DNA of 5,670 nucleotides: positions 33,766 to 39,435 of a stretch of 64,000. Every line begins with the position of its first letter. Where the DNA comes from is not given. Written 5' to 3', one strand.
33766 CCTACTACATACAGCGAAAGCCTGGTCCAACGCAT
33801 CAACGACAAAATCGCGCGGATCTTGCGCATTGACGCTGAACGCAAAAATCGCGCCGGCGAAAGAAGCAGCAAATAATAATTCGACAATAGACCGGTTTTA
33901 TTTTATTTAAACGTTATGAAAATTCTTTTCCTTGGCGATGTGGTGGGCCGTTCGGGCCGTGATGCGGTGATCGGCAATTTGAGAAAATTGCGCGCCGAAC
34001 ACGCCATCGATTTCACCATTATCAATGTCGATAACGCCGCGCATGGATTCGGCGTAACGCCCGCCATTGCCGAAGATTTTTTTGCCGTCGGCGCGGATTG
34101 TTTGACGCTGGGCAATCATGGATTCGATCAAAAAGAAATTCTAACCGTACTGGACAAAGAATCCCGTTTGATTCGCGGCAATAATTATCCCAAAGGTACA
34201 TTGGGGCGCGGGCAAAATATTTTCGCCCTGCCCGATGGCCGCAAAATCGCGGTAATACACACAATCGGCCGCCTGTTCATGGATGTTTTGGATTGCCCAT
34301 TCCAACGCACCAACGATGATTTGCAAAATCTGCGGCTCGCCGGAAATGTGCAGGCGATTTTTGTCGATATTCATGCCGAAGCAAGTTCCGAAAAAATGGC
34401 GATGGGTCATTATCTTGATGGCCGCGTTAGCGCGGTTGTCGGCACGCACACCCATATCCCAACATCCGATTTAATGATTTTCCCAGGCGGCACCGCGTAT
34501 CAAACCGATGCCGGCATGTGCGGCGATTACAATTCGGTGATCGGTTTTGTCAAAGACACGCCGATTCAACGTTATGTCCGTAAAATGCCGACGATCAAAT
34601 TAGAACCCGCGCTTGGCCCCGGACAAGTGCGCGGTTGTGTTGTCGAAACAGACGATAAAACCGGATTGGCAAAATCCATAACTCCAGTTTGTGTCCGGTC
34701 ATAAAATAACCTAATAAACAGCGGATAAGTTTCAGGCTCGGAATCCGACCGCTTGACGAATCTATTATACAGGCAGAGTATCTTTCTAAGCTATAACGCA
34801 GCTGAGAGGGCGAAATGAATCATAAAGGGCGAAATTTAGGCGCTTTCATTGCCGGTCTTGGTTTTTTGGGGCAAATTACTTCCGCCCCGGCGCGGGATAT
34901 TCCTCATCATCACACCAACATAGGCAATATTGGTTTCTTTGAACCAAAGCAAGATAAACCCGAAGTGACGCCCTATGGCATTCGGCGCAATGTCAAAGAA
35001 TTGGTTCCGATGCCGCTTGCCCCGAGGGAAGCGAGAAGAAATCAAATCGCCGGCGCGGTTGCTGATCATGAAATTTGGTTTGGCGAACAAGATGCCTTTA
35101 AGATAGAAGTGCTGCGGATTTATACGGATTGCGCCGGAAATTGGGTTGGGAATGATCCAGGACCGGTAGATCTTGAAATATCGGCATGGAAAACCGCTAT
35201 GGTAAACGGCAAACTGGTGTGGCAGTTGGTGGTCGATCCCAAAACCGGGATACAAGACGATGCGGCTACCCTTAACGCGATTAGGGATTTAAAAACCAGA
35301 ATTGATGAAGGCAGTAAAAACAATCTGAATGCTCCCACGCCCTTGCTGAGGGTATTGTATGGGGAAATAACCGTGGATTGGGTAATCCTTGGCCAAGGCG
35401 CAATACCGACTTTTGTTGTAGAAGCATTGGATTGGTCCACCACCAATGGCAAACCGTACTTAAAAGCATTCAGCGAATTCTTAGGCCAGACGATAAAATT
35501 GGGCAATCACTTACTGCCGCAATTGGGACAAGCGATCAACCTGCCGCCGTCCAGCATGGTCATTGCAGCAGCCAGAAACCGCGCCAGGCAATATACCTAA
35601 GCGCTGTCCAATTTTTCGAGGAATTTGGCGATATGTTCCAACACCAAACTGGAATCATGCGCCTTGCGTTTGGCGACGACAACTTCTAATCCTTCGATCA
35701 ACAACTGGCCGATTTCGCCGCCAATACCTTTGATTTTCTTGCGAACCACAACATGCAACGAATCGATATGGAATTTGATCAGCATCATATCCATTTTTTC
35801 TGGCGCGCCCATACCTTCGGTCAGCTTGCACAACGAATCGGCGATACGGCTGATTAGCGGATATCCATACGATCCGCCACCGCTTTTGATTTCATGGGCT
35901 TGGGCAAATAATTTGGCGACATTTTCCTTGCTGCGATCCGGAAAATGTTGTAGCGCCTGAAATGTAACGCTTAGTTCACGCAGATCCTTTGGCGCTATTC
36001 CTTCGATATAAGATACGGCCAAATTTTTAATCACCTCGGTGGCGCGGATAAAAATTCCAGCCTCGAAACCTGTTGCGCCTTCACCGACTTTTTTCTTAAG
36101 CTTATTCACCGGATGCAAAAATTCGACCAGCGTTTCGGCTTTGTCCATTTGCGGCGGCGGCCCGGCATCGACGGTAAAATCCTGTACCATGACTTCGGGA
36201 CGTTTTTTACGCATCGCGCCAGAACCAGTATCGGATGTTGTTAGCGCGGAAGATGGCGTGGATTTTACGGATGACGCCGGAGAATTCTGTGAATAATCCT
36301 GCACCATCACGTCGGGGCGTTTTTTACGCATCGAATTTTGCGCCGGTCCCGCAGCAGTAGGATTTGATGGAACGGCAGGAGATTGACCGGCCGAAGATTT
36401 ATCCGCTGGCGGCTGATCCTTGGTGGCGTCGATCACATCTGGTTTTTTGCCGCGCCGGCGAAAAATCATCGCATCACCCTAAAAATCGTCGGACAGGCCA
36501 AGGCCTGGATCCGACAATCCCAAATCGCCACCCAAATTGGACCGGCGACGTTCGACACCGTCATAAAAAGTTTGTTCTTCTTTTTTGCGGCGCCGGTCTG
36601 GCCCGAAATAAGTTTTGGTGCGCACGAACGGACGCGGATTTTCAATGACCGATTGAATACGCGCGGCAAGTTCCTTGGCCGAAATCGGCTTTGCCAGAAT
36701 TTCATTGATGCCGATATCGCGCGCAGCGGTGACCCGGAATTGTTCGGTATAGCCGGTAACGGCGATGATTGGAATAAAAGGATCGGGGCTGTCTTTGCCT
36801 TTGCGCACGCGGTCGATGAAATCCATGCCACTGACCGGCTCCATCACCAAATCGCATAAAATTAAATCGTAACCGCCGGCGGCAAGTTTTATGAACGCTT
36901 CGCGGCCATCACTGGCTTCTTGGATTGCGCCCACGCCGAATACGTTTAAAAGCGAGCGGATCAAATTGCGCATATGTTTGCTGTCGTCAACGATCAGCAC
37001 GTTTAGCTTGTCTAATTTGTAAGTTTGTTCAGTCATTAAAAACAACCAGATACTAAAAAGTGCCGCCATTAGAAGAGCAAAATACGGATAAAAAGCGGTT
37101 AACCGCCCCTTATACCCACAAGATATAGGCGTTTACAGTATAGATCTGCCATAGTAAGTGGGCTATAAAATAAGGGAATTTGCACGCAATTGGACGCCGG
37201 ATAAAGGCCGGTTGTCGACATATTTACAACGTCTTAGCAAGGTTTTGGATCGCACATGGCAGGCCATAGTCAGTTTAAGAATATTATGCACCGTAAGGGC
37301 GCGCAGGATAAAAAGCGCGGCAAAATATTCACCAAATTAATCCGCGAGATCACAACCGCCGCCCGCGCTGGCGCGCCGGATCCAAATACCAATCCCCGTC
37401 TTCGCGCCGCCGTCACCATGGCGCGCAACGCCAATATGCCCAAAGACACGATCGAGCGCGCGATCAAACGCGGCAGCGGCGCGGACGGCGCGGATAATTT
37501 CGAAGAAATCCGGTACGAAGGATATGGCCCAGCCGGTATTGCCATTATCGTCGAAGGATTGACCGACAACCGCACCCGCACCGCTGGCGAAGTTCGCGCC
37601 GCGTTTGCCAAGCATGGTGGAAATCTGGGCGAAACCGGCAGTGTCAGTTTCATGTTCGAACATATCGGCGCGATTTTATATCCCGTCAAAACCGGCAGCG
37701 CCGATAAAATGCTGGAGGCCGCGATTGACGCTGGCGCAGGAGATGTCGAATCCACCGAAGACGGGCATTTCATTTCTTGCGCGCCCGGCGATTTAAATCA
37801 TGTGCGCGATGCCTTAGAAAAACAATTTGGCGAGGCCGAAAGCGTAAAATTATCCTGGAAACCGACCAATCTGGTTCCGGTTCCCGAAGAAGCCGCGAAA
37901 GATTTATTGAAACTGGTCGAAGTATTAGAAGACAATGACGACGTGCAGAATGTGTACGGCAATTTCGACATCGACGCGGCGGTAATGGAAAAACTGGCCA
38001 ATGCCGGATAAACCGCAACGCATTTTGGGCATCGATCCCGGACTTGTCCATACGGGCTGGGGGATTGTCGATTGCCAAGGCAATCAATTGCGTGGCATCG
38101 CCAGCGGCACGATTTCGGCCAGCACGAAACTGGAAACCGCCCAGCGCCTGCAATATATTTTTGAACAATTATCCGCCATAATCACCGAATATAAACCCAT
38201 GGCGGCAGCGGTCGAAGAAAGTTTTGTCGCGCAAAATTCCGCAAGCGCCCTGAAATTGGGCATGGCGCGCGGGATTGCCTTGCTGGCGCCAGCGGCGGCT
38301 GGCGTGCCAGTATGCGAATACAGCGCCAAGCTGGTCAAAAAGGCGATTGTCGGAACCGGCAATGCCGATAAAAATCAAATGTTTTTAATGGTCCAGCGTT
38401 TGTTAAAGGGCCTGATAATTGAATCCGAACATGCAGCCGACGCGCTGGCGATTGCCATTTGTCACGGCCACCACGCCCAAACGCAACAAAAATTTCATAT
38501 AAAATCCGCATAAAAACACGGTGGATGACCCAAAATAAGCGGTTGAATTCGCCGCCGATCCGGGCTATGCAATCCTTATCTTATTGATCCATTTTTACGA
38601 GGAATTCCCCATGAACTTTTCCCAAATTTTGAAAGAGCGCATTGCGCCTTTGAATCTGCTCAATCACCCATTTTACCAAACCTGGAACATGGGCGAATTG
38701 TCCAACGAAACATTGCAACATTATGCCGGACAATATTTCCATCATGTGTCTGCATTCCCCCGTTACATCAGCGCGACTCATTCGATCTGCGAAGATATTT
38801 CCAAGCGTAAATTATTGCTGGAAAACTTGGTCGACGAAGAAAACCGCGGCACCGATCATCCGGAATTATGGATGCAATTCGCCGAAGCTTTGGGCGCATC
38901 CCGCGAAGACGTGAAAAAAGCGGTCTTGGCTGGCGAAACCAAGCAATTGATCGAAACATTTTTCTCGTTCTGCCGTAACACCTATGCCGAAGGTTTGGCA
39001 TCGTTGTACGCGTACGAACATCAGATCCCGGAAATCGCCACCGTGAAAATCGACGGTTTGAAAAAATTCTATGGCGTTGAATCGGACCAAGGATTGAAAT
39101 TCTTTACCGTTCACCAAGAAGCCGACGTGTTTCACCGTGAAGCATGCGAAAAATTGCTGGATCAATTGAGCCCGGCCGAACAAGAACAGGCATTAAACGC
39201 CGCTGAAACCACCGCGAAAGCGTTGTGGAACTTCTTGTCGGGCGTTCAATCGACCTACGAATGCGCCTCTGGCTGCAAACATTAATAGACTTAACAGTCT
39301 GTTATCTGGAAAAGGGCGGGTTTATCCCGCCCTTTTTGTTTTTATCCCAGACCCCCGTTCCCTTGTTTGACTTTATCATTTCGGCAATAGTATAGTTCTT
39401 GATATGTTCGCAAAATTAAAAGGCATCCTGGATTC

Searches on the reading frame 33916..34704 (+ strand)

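Call 73: search_protein_families(library=pfam, proteins=[window:33916-34704:+], max_evalue=0.00001)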
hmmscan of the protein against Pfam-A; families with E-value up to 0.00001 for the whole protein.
window:33916-34704:+ (262 aa): 2 families
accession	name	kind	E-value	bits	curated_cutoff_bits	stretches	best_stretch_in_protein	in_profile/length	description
PF13277.11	YmdB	-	1.9e-94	316.1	27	1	4-258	1-253/253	YmdB-like protein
PF00149.33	Metallophos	-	3.4e-08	34.6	21.5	1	1-182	1-191/191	Calcineurin-like phosphoesterase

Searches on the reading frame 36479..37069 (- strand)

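Call 73: search_protein_families(library=pfam, proteins=[window:36479-37069:-], max_evalue=0.00001)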
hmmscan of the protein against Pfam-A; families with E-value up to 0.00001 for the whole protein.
window:36479-37069:- (196 aa): 1 family
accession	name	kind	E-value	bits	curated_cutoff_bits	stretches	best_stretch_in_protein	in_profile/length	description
PF00072.30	Response_reg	-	1.7e-23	83.3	30.2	1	24-139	1-111/111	Response regulator receiver domain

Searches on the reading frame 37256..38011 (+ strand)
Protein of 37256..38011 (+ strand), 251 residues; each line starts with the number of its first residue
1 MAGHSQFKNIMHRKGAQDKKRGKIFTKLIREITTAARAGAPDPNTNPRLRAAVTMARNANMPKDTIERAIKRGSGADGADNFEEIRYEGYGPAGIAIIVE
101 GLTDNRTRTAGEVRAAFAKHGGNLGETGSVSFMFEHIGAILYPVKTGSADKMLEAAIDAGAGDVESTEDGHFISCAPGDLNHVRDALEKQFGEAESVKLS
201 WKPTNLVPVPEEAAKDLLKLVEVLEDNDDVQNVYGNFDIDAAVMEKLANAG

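Call 73: search_protein_families(library=pfam, proteins=[window:37256-38011:+], max_evalue=0.00001)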
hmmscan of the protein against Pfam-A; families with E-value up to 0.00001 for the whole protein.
window:37256-38011:+ (251 aa): 2 families
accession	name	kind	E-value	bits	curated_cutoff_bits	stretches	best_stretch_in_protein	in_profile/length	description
PF01709.26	Transcrip_reg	-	2.7e-57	193.4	27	1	82-237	1-160/160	TACO1/YebC second and third domain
PF20772.2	TACO1_YebC_N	-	1.1e-32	112.7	36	1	5-75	1-72/73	TACO1/YebC protein N-terminal domain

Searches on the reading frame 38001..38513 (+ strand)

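Call 73: search_protein_families(library=pfam, proteins=[window:38001-38513:+], max_evalue=0.00001)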
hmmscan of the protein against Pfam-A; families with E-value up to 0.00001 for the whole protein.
window:38001-38513:+ (170 aa): 1 family
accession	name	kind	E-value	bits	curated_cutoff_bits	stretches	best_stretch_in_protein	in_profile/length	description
PF02075.23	RuvC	-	6.3e-44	149.9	22.2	1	8-155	1-148/148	Crossover junction endodeoxyribonuclease RuvC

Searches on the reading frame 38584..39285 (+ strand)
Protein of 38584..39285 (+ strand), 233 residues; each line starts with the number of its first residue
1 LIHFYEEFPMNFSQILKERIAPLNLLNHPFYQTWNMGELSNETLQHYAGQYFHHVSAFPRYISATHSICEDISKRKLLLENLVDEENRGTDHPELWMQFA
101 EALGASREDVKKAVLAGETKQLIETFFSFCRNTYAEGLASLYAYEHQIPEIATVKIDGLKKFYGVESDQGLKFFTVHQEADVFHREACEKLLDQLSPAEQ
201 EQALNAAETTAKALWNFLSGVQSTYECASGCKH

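Call 73: search_protein_families(library=pfam, proteins=[window:38584-39285:+], max_evalue=0.00001)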
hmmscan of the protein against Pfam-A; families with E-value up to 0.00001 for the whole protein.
window:38584-39285:+ (233 aa): 2 families
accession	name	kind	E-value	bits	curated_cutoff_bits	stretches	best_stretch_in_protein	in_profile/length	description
PF14518.11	Haem_oxygenas_2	-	4.4e-27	95.5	28.9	1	45-213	1-175/177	Iron-containing redox enzyme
PF03070.21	TENA_THI-4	-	1.3e-24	87.5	22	1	24-218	10-204/210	TENA/THI-4/PQQC family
